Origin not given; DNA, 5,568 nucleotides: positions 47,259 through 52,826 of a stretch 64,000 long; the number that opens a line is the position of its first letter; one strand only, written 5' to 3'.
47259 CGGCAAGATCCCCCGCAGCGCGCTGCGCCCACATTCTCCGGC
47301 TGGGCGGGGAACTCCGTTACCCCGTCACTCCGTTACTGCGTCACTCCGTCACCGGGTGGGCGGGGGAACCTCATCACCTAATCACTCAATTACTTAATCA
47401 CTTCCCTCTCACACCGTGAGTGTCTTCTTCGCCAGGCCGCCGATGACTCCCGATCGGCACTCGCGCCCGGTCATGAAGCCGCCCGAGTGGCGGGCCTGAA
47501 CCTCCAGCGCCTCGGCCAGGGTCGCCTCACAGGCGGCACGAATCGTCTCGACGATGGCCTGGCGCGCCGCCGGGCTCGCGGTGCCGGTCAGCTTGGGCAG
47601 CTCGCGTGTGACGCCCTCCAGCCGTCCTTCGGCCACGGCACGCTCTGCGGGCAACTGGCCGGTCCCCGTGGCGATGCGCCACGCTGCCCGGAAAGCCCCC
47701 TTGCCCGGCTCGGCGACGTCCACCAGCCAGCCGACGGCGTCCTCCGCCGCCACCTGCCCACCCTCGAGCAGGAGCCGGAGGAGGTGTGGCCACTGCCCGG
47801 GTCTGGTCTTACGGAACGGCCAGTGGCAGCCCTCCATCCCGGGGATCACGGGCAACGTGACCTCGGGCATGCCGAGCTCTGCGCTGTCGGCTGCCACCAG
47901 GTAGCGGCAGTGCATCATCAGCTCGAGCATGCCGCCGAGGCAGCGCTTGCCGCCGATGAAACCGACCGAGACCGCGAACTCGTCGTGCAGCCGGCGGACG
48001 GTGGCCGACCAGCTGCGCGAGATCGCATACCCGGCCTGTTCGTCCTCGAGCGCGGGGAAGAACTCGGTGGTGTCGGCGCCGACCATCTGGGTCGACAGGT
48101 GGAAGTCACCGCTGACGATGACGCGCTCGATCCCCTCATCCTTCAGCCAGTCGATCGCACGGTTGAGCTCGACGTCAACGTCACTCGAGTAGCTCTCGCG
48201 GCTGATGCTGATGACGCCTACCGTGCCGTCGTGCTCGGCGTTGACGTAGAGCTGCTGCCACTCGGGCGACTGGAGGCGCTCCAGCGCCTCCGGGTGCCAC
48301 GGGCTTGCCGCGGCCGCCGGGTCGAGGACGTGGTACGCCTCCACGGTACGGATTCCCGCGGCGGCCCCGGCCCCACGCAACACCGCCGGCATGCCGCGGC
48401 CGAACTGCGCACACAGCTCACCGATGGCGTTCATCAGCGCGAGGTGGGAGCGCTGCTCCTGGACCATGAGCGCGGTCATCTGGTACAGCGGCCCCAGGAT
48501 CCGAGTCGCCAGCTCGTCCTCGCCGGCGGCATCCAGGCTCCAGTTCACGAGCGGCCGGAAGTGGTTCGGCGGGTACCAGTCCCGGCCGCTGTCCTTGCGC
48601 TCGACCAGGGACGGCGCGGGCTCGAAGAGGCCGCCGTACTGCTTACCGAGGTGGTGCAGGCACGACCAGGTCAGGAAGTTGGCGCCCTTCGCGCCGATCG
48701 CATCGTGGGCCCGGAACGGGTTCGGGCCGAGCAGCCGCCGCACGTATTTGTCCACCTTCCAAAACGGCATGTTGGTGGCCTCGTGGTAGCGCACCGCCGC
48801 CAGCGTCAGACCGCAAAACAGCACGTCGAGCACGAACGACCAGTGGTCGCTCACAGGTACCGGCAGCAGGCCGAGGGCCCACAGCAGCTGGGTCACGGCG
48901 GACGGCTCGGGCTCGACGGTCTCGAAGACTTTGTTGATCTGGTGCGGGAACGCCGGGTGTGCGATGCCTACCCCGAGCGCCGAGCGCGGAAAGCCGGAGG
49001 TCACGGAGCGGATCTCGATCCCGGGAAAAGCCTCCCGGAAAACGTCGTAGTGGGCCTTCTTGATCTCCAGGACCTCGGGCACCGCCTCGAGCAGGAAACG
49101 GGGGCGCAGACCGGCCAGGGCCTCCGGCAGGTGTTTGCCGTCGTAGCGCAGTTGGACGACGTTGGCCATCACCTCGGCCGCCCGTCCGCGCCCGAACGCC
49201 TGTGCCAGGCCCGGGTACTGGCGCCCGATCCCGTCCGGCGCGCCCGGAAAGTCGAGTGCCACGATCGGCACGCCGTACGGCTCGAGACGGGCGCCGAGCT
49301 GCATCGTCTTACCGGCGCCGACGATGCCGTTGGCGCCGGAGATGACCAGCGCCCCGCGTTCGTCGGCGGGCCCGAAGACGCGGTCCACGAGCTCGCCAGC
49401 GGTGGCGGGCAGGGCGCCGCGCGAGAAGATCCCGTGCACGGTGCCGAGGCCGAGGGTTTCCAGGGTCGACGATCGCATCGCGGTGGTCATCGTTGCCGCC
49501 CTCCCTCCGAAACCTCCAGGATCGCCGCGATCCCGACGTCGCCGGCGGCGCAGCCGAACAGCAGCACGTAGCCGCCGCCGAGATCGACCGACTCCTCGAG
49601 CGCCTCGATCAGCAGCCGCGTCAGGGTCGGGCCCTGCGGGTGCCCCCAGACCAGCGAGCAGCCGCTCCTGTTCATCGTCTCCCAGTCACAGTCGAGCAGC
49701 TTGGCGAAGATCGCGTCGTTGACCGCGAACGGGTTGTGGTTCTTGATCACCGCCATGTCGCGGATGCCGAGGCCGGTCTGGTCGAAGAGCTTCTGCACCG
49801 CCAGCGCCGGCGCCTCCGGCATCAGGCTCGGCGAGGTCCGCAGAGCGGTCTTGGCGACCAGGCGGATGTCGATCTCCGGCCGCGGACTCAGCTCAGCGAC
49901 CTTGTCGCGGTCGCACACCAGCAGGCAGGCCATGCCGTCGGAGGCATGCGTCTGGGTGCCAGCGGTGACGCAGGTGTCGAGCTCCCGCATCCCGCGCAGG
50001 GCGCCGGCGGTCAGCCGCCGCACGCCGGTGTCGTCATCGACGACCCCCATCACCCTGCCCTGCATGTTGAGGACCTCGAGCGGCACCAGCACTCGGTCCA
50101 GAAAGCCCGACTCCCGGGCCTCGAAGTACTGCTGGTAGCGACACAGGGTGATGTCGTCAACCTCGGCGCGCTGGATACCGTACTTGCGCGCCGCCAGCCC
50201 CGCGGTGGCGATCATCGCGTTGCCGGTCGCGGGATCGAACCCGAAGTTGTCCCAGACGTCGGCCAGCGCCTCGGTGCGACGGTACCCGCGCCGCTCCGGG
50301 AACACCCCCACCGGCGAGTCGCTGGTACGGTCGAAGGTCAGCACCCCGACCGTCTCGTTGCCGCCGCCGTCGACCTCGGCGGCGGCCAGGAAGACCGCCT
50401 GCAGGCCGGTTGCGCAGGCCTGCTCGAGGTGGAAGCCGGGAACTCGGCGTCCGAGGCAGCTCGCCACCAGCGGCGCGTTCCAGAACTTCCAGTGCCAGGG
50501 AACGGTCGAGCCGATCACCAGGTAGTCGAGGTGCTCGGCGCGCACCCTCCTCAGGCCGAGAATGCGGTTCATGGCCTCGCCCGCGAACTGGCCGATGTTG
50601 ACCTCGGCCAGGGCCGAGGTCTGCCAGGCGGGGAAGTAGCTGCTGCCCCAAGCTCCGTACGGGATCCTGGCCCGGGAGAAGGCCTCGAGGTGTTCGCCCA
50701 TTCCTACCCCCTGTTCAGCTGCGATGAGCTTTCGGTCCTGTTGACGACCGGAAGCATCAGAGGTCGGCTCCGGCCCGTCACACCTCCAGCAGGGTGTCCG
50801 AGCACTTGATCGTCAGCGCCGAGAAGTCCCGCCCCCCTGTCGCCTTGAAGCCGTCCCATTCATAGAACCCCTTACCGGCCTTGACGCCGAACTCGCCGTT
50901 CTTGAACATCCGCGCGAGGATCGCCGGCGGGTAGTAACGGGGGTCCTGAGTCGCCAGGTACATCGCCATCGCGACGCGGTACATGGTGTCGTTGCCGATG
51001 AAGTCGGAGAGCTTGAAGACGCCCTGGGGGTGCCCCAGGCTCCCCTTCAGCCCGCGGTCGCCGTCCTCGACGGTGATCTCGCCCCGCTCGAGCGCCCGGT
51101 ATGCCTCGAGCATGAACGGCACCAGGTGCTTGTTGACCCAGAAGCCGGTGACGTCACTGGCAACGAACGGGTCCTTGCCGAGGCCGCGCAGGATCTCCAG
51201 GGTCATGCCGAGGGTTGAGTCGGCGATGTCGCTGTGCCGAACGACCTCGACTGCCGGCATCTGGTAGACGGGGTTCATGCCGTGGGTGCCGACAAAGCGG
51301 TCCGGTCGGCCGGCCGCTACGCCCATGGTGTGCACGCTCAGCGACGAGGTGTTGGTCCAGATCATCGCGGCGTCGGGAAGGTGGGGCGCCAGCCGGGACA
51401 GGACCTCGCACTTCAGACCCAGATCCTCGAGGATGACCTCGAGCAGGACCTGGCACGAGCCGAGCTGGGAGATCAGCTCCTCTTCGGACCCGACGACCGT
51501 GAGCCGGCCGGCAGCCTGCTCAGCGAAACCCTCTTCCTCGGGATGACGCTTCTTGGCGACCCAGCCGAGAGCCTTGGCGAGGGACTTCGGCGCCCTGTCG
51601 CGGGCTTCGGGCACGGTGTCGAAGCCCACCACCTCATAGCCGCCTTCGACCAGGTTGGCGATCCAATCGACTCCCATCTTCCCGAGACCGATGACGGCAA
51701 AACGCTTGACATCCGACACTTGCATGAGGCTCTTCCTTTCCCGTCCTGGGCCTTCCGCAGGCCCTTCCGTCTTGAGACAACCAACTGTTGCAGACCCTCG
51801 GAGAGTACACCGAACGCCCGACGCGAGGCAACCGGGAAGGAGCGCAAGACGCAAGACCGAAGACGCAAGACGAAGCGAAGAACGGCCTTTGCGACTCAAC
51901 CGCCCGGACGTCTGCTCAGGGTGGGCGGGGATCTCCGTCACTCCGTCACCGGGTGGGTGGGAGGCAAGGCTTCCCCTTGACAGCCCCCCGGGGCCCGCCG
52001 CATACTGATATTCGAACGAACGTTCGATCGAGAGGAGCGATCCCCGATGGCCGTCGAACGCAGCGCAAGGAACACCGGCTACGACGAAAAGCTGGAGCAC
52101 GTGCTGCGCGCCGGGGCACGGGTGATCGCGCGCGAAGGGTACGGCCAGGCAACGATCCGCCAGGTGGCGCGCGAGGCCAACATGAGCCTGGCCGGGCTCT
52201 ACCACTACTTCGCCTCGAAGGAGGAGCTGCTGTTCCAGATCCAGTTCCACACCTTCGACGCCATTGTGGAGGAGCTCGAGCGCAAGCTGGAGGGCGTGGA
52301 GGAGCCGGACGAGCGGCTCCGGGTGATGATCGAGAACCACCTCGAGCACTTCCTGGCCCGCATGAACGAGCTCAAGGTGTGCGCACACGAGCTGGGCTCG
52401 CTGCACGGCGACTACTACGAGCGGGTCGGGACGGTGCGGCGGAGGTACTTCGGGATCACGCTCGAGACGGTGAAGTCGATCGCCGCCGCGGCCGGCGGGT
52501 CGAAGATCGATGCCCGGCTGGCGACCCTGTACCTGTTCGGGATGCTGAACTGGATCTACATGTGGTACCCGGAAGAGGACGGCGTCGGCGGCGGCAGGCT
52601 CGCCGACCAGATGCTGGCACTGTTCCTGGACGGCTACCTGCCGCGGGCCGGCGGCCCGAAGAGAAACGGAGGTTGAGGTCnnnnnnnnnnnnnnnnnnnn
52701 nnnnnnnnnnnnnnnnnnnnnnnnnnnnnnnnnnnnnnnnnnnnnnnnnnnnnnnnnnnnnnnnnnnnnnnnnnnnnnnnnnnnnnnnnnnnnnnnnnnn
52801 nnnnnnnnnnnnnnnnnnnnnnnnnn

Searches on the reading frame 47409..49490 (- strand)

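Call 12: search_protein_families(library=pfam, proteins=[window:47409-49490:-])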
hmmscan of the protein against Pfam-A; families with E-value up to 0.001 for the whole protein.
window:47409-49490:- (693 aa): 2 families
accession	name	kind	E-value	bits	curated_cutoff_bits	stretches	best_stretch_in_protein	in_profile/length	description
PF16113.10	ECH_2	-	0.00013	22.1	27.2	0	447-556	29-137/335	Enoyl-CoA hydratase/isomerase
PF00378.25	ECH_1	-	0.0003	20.7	27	0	441-585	27-164/251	Enoyl-CoA hydratase/isomerase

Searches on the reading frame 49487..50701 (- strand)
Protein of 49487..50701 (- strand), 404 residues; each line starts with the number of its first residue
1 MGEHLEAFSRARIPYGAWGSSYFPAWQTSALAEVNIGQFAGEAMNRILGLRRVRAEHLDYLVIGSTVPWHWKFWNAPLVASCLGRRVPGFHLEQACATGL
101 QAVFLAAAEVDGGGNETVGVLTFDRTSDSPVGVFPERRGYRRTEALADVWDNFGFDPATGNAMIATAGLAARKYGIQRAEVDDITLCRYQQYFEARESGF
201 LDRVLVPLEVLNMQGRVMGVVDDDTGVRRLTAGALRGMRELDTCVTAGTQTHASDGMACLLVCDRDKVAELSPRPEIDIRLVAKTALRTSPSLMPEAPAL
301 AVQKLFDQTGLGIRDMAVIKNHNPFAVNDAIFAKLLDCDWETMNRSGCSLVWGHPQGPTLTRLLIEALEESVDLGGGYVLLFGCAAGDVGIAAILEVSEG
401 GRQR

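Call 78: search_protein_families(library=pfam, proteins=[window:49487-50701:-], max_evalue=0.00001)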
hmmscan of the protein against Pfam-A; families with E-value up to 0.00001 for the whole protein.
window:49487-50701:- (404 aa): 2 families
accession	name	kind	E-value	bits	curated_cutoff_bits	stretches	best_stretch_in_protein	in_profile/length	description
PF00108.29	Thiolase_N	-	6.5e-16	58.9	26.4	1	29-265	16-259/260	Thiolase, N-terminal domain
PF02803.24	Thiolase_C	-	3e-14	53.2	27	1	288-396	14-122/123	Thiolase, C-terminal domain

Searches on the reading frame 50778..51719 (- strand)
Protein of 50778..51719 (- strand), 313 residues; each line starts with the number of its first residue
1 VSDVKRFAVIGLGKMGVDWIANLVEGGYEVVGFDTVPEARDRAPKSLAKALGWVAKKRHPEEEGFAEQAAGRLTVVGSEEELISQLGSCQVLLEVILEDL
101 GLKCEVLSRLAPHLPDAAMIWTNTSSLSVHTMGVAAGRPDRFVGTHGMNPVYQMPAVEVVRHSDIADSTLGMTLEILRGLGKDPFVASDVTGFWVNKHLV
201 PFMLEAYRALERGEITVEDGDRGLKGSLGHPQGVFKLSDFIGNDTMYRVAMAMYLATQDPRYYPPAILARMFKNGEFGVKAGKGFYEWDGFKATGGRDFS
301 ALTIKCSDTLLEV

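Call 78: search_protein_families(library=pfam, proteins=[window:50778-51719:-], max_evalue=0.00001)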
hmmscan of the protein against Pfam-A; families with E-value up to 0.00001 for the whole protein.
window:50778-51719:- (313 aa): 3 families
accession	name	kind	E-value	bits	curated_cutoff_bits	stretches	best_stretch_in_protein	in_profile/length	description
PF02737.24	3HCDH_N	-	1.4e-33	116.8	22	1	8-189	3-179/180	3-hydroxyacyl-CoA dehydrogenase, NAD binding domain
PF00725.27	3HCDH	-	3.4e-24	85.6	22.1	1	192-288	1-97/97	3-hydroxyacyl-CoA dehydrogenase, C-terminal domain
PF03446.21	NAD_binding_2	-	7.4e-06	26.5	21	0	7-50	2-45/161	NAD binding domain of 6-phosphogluconate dehydrogenase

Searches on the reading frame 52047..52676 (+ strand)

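Call 78: search_protein_families(library=pfam, proteins=[window:52047-52676:+], max_evalue=0.00001)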
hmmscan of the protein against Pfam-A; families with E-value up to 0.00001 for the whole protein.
window:52047-52676:+ (209 aa): 2 families
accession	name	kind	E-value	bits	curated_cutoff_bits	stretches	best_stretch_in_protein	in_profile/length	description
PF17932.6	TetR_C_24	-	4.3e-20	72.5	26.4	1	86-196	3-113/114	Tetracyclin repressor-like, C-terminal domain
PF00440.29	TetR_N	-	2.7e-14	53.1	24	1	20-64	2-46/47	Bacterial regulatory proteins, tetR family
